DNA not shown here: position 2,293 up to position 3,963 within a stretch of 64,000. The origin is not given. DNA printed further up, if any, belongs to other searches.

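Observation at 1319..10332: One heterodimeric ATPase pair next to two paralogous HgdAB/BcrBC-type catalytic modules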

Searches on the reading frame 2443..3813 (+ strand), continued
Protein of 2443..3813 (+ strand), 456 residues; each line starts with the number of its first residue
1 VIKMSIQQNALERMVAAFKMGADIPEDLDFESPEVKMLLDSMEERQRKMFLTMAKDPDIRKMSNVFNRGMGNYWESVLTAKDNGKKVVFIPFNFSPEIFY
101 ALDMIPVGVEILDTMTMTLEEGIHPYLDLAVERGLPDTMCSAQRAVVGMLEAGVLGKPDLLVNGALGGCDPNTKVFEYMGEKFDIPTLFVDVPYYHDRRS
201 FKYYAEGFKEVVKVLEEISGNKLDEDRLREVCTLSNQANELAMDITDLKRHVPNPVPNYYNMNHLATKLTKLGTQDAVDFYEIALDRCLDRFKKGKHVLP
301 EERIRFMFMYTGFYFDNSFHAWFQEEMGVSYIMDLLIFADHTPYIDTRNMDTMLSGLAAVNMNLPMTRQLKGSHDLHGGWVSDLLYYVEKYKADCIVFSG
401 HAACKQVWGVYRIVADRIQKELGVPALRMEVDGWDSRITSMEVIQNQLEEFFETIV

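Call 44: search_solved_structures(query=A1, max_evalue=0.01, show_alignments=4)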
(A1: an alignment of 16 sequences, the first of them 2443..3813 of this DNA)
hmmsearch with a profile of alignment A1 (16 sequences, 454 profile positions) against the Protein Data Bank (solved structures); distinct sequences matched with E-value up to 0.01: 6.
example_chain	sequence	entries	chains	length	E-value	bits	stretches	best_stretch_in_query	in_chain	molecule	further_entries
3o3m_A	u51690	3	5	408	2.5e-19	72.6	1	61-306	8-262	alpha subunit 2-hydroxyisocaproyl-CoA dehydratase | alpha-subunit 2-hydroxyisocaproyl-CoA dehydratase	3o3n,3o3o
7yyl_C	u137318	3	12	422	2.2e-12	49.7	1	121-433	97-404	Dehydratase family protein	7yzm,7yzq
6eno_A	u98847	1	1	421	2.7e-12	49.4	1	121-431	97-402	Dehydratase family protein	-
8s02_A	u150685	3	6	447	7.1e-12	48.1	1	122-306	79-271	BzdO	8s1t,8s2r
9g87_A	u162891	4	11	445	3.5e-09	39.2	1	69-453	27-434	3-methylbenzoyl-CoA reductase beta subunit MbdO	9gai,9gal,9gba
9g87_B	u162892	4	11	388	0.00022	23.4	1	167-251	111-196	3-methylbenzoyl-CoA reductase gamma subunit MbdN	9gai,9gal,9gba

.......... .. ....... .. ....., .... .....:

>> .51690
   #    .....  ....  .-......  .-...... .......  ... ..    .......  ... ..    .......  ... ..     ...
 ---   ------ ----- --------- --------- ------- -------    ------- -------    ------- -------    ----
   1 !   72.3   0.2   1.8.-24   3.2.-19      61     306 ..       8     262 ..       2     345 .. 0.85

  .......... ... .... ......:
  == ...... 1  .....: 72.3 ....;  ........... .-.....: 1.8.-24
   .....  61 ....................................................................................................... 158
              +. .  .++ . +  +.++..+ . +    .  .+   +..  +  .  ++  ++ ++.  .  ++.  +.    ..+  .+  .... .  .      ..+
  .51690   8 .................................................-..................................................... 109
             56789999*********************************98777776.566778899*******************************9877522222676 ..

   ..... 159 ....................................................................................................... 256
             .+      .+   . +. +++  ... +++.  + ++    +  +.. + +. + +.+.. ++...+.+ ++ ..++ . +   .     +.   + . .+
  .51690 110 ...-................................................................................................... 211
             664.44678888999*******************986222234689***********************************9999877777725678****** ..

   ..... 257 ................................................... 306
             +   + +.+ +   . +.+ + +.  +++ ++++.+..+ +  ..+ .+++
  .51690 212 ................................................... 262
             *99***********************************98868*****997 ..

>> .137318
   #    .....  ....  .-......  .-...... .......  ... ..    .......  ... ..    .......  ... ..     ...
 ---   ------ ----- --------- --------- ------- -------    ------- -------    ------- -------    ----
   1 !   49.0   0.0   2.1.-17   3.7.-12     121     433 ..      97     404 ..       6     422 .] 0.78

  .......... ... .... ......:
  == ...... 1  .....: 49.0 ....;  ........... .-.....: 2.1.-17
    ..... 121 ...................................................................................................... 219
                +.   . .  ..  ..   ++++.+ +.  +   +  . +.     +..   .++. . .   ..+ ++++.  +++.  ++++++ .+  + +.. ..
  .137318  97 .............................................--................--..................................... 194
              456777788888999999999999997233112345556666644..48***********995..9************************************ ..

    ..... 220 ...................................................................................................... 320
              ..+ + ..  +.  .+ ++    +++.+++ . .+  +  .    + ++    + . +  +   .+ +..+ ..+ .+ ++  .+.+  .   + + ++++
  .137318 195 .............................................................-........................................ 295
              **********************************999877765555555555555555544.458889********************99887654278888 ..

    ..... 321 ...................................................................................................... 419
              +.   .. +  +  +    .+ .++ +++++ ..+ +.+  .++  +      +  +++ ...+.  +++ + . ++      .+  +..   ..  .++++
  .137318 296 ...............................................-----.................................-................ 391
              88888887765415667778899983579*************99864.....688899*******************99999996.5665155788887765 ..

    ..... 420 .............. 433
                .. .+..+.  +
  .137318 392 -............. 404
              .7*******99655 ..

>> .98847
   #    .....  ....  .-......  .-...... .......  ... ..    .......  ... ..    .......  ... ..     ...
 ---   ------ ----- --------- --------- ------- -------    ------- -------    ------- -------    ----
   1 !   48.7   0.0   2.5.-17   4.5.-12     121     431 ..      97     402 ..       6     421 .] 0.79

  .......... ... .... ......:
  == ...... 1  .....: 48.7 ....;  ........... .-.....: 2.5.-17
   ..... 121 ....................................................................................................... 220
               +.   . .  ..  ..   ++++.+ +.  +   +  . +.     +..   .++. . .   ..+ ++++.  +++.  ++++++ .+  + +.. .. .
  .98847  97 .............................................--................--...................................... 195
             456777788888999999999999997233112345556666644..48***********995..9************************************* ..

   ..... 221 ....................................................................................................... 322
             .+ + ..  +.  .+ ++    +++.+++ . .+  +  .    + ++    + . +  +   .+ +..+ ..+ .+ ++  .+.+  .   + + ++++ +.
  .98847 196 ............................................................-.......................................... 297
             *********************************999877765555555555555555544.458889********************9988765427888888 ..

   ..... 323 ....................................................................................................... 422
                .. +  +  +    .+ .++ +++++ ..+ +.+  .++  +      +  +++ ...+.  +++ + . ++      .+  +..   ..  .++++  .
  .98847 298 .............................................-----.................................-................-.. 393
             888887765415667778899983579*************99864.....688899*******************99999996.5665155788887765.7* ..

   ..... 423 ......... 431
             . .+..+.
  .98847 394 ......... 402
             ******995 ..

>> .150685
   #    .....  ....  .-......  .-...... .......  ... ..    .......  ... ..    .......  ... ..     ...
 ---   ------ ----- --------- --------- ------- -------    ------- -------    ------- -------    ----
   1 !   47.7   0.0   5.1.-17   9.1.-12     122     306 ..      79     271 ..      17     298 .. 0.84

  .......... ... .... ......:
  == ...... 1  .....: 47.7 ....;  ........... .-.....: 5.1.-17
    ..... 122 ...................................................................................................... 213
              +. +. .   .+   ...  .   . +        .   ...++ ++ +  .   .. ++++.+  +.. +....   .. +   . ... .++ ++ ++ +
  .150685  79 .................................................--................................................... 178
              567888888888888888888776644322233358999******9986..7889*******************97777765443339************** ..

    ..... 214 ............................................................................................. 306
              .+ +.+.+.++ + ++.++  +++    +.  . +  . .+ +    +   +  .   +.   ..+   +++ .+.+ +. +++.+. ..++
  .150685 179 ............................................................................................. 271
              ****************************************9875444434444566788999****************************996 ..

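Call 46: search_protein_families(library=pfam, proteins=[L007:16630-17595:+], max_evalue=0.001)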
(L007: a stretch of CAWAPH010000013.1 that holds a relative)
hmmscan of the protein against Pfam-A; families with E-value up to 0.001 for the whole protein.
L007:16630-17595:+ (321 aa): 3 families
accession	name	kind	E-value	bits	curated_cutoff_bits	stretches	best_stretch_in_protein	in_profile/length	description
PF03060.21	NMO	-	3.4e-50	171.7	28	1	4-310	2-331/331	Nitronate monooxygenase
PF00478.31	IMPDH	-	5.1e-08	32.7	25.6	0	157-210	193-246/345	IMP dehydrogenase / GMP reductase domain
PF01070.24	FMN_dh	-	2.3e-06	27.3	24.9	1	125-207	227-309/350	FMN-dependent dehydrogenase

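Call 49: search_protein_families(library=ncbifam, proteins=[L007:16630-17595:+], max_evalue=0.0001)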
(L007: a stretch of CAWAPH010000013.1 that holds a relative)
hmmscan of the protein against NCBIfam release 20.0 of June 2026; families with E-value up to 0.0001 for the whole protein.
L007:16630-17595:+ (321 aa): 4 families
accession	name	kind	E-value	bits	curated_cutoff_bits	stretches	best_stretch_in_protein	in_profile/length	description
TIGR03151.1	enACPred_II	equivalog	9.4e-60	202.5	453.1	1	3-317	1-306/307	enoyl-[acyl-carrier-protein] reductase FabK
TIGR01302.1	IMP_dehydrog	equivalog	2.6e-06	26.6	481.5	0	161-211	317-367/450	IMP dehydrogenase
NF002231.0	PRK01130.1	subfamily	4.3e-06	25.9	189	1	53-203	52-213/230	putative N-acetylmannosamine-6-phosphate 2-epimerase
TIGR03966.1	actino_HemFlav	equivalog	7.1e-05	21.7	470.85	1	119-204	250-335/385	pre-mycofactocin synthase MftD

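Call 65: predict_structure(alignment_id=A1)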
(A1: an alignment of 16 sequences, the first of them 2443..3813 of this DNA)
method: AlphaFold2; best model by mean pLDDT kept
length: 456 residues; sequences in the alignment: 16
mean_pLDDT: 81.2   pTM: 0.86
mean pLDDT of the five models: 81.2, 80.5, 80.2, 79.7, 79.3
residues with pLDDT >= 90: 124; 70-90: 247; 50-70: 78; < 50: 7
segments of 3 or more residues with pLDDT < 50: 1-6
pLDDT, mean of each block of 10 residues (from residue 1): 51 91 87 90 82 86 93 94 90 77 88 84 87 74 84 91 63 75 86 63 76 84 92 94 87 77 81 94 93 76 82 69 84 72 86 86 64 59 85 84 59 85 88 71 88 91
secondary structure, 60 per line:
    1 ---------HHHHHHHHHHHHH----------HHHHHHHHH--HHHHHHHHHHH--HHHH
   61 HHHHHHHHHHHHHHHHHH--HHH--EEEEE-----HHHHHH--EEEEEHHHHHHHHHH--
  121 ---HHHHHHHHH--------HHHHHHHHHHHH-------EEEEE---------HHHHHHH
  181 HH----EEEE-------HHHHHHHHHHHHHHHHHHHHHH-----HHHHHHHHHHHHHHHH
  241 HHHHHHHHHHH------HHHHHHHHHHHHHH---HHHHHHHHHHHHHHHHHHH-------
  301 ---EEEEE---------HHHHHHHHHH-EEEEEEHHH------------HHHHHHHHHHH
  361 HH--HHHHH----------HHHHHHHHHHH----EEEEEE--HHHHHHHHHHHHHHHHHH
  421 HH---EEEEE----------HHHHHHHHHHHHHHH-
elements in order: H10-22 H33-41 H44-54 H57-78 E86-90 H96-101 E104-108 H109-118 H124-132 H141-152 E160-164 H174-182 E187-190 H198-219 H225-251 H258-271 H275-293 E304-308 H318-327 E329-334 H350-362 H365-369 H380-390 E395-400 H403-422 E426-430 H441-455

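Call 69: fold_search(model_id=the predicted structure, library=pdb)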
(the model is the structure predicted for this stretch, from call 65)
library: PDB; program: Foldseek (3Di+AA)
matches with E <= 10: 458; with E <= 0.001: 20
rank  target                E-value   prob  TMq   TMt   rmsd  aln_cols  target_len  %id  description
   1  3o3o_A                7.2e-16  1.00  0.74  0.84   3.3       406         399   19  (R)-2-hydroxyisocaproyl-CoA dehydratase in complex with (R)-2-hydroxyisocaproate (released 2011-03-16)
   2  3o3m_A                3.9e-15  1.00  0.73  0.83   3.2       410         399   19  (R)-2-Hydroxyisocaproyl-CoA Dehydratase (released 2011-03-16)
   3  3o3m_C                6.1e-15  1.00  0.73  0.83   3.2       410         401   19  (R)-2-Hydroxyisocaproyl-CoA Dehydratase (released 2011-03-16)
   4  9g87_A                7.5e-14  1.00  0.71  0.73   4.0       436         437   18  3-methylbenzoyl-CoA reductase from Thauera chlorobenzoica (subunits MbdON ) (released 2026-02-04)
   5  8s02_A                2.4e-13  1.00  0.73  0.76   3.5       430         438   17  BzdNO-benzoyl-CoA complex (released 2025-03-05)
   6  8s02_C                2.9e-13  1.00  0.72  0.76   3.5       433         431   16  BzdNO-benzoyl-CoA complex (released 2025-03-05)
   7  8s2r_C                6.3e-13  1.00  0.72  0.77   3.6       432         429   18  BzdNO in partially coenzyme A - free state (released 2025-03-05)
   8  9gai_E                8.0e-13  1.00  0.72  0.75   3.9       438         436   17  3-methylbenzoyl-CoA reductase from Thauera chlorobenzoica (MbdONPQ) (released 2026-02-18)
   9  7yzm_A                1.0e-12  1.00  0.66  0.71   6.9       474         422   19  MgADPNP-bound DCCP:DCCP-R complex (released 2022-12-28)
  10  9gai_A                1.1e-12  1.00  0.71  0.73   4.2       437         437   18  3-methylbenzoyl-CoA reductase from Thauera chlorobenzoica (MbdONPQ) (released 2026-02-18)
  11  6eno                  4.1e-12  1.00  0.66  0.71   6.9       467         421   18  Double cubane cluster oxidoreductase (released 2018-03-14)
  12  7yyl_A                6.8e-12  1.00  0.70  0.75   6.8       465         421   20  nucleotide-free DCCP:DCCP-R complex (released 2022-12-28)
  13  7yyl_B                8.5e-12  1.00  0.70  0.76   6.7       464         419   19  nucleotide-free DCCP:DCCP-R complex (released 2022-12-28)
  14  7yyl_D                1.0e-11  1.00  0.69  0.74   6.0       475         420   19  nucleotide-free DCCP:DCCP-R complex (released 2022-12-28)
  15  9gai_B                2.8e-11  1.00  0.64  0.74   6.2       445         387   16  3-methylbenzoyl-CoA reductase from Thauera chlorobenzoica (MbdONPQ) (released 2026-02-18)
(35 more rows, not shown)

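Call 72: search_protein_families(library=pfam, proteins=[L012:15210-16430:+, L012:14091-15206:+, L012:16460-17242:+], max_evalue=0.001)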
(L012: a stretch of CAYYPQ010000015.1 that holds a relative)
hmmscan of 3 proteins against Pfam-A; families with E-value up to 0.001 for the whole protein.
L012:15210-16430:+ (406 aa): 1 family
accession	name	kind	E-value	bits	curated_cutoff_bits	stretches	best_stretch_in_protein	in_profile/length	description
PF06050.19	HGD-D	-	5.7e-72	243.6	28.4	1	57-406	2-342/342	2-hydroxyglutaryl-CoA dehydratase, D-component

L012:14091-15206:+ (371 aa): 1 family
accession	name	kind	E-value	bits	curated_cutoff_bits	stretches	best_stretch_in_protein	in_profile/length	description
PF06050.19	HGD-D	-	3.1e-90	303.6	28.4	1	34-369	1-342/342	2-hydroxyglutaryl-CoA dehydratase, D-component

L012:16460-17242:+ (260 aa): 2 families
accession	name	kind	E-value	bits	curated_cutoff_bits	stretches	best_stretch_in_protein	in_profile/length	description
PF01869.26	BcrAD_BadFG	-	8e-67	226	31.5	1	5-253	2-271/271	BadF/BadG/BcrA/BcrD ATPase family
PF22521.2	HypF_C_2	-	0.00087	19.6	27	0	148-231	135-217/241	Carbamoyltransferase, Kae1-like Domain, second subdomain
